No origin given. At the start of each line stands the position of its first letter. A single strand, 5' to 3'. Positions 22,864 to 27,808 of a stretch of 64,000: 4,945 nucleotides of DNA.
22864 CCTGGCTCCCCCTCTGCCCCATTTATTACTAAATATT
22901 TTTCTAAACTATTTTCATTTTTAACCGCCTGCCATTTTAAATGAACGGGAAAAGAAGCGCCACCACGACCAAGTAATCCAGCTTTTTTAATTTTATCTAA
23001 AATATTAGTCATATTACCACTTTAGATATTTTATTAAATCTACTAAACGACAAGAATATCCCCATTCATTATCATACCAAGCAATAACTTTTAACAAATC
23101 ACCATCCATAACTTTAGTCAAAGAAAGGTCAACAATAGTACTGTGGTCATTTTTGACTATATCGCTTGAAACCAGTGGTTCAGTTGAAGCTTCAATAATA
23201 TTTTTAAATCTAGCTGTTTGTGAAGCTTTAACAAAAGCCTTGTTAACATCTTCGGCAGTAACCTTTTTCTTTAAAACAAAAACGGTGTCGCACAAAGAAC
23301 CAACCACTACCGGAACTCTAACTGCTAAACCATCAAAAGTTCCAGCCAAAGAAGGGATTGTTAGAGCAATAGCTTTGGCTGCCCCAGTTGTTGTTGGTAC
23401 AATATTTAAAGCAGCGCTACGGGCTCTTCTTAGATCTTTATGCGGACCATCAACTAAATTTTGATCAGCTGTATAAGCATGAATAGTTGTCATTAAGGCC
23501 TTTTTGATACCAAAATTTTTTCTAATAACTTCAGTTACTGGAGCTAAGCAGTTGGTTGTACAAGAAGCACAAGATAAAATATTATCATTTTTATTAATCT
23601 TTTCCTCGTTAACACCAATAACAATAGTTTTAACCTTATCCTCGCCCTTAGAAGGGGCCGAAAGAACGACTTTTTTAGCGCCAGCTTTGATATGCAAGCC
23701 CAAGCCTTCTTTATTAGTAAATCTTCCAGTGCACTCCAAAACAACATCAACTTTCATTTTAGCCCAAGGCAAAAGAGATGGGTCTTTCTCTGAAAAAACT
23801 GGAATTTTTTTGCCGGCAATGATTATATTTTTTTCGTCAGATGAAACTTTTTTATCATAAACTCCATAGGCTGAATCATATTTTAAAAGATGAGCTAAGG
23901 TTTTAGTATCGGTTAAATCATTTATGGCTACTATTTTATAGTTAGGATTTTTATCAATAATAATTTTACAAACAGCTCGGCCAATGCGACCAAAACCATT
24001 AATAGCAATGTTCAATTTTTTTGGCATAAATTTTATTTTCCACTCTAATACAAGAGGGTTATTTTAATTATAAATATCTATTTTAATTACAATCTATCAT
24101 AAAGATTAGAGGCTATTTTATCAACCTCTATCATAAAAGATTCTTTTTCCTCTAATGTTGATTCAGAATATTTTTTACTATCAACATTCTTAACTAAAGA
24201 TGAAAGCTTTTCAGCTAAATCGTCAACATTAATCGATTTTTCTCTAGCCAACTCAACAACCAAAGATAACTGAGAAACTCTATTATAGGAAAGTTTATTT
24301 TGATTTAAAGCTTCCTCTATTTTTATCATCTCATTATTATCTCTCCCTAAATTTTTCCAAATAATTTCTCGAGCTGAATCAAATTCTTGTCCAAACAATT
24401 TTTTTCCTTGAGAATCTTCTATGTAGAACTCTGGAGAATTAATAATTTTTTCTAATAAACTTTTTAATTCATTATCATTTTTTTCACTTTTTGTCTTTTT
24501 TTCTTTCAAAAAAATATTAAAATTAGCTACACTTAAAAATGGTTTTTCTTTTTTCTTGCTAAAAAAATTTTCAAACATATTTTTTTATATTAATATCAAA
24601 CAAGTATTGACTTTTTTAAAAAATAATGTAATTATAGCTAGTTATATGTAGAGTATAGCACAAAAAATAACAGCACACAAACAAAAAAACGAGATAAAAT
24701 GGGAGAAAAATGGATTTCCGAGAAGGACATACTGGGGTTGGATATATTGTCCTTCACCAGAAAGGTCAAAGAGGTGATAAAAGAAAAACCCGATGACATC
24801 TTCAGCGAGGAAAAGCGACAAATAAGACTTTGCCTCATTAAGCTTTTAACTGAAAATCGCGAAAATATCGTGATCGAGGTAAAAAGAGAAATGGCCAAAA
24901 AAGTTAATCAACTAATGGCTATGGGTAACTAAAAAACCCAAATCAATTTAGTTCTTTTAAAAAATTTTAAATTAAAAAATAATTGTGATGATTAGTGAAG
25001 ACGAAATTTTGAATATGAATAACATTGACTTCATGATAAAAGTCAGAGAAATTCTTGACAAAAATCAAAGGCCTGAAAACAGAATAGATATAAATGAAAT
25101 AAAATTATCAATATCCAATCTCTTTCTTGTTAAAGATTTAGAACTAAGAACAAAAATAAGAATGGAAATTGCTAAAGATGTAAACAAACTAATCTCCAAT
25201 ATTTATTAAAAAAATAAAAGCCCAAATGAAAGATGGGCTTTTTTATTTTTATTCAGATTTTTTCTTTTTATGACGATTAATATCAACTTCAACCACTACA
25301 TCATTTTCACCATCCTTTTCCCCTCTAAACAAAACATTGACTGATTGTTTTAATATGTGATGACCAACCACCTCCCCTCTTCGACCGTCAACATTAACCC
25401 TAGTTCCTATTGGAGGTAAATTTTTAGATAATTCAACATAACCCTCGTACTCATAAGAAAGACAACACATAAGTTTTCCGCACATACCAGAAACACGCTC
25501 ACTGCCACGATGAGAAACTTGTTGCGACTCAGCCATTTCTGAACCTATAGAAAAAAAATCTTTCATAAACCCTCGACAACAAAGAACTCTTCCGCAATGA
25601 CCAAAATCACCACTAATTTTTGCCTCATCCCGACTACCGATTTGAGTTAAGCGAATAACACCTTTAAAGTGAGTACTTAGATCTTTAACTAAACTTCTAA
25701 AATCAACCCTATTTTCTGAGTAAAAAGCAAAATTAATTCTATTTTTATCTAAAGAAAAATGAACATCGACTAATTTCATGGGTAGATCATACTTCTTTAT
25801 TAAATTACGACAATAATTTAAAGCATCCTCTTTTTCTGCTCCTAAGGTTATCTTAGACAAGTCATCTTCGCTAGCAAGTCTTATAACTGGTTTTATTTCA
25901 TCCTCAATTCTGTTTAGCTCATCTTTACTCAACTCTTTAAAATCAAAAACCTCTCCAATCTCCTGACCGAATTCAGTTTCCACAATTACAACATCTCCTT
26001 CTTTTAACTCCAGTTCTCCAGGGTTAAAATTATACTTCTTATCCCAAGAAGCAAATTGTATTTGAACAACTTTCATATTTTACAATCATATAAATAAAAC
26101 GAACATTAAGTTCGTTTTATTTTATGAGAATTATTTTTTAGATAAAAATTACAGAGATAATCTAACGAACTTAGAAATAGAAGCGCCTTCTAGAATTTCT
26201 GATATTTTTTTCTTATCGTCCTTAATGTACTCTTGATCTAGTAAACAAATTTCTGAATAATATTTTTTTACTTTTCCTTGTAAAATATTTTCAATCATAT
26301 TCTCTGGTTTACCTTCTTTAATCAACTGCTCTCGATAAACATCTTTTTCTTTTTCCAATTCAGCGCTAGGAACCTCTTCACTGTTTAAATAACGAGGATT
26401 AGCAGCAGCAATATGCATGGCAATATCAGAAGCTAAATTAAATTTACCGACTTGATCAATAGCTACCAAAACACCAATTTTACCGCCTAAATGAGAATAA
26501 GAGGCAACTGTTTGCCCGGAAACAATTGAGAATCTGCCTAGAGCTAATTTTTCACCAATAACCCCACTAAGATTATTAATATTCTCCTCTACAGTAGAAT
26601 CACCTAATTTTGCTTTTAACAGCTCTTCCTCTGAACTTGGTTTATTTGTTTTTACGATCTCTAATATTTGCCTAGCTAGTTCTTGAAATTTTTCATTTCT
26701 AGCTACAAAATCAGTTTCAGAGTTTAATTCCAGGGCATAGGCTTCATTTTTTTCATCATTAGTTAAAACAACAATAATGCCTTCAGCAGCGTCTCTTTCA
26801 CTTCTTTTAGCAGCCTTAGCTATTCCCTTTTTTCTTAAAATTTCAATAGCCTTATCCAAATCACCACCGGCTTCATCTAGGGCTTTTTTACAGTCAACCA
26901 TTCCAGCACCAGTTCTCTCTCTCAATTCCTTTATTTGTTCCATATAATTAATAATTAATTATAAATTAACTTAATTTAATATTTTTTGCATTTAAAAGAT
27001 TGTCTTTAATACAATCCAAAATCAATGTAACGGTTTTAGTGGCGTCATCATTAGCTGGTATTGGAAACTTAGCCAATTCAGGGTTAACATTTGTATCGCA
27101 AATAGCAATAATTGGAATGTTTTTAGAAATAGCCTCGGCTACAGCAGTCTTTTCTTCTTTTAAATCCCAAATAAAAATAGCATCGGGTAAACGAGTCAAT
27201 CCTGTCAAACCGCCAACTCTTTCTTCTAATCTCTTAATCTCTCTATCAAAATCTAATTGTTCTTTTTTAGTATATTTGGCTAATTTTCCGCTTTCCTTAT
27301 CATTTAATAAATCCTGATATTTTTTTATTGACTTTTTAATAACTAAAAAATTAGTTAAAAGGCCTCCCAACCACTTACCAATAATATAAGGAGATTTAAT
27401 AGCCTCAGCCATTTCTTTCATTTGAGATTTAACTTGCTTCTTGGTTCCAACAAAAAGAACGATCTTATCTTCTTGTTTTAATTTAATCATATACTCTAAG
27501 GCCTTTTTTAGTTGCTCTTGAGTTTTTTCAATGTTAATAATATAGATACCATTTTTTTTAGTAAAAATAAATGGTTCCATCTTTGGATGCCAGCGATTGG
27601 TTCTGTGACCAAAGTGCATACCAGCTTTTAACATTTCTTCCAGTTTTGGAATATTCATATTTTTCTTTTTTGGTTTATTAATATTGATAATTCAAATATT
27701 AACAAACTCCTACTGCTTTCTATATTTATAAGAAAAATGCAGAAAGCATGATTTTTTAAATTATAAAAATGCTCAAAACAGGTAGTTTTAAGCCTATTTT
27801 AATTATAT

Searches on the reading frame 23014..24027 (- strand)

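Call 43: search_protein_families(library=pfam, proteins=[window:23014-24027:-], max_evalue=0.01)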
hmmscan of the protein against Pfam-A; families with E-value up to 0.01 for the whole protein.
window:23014-24027:- (337 aa): 2 families
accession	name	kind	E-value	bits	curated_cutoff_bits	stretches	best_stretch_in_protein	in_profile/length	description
PF02800.25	Gp_dh_C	-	1.5e-58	197.3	24.4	1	161-318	1-158/158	Glyceraldehyde 3-phosphate dehydrogenase, C-terminal domain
PF00044.30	Gp_dh_N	-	2e-38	131.2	31.7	1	6-106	2-101/101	Glyceraldehyde 3-phosphate dehydrogenase, NAD binding domain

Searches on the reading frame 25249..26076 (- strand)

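Call 43: search_protein_families(library=pfam, proteins=[window:25249-26076:-], max_evalue=0.01)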
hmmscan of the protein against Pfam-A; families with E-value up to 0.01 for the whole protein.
window:25249-26076:- (275 aa): 1 family
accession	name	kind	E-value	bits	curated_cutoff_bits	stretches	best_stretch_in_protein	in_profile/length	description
PF04468.17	PSP1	-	5.3e-24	84.8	27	1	62-146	1-86/86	PSP1 C-terminal conserved region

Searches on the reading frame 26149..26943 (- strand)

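Call 43: search_protein_families(library=pfam, proteins=[window:26149-26943:-], max_evalue=0.01)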
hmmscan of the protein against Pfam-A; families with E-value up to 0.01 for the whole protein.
window:26149-26943:- (264 aa): 3 families
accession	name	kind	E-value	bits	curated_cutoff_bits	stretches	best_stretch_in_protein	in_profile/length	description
PF00889.24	EF_TS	-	1.1e-66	224.8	27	1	69-263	2-201/204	Elongation factor TS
PF25025.1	EF-Ts_N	-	8.2e-05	22.9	33.2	1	3-39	16-53/60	Elongation factor Ts, mitochondrial, N-terminal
PF24767.1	UBA_At5g58720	-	0.00041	20.6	27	1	19-38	23-42/44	At5g58720 UBA-like domain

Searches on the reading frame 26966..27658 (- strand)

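Call 43: search_protein_families(library=pfam, proteins=[window:26966-27658:-], max_evalue=0.01)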
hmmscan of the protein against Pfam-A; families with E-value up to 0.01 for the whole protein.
window:26966-27658:- (230 aa): 2 families
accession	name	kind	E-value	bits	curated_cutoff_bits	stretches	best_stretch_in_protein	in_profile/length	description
PF00318.25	Ribosomal_S2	-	2e-77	259.7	26.1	1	9-221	1-213/216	Ribosomal protein S2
PF11385.13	DUF3189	-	0.0062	16.7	23.2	0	34-82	60-109/147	Protein of unknown function (DUF3189)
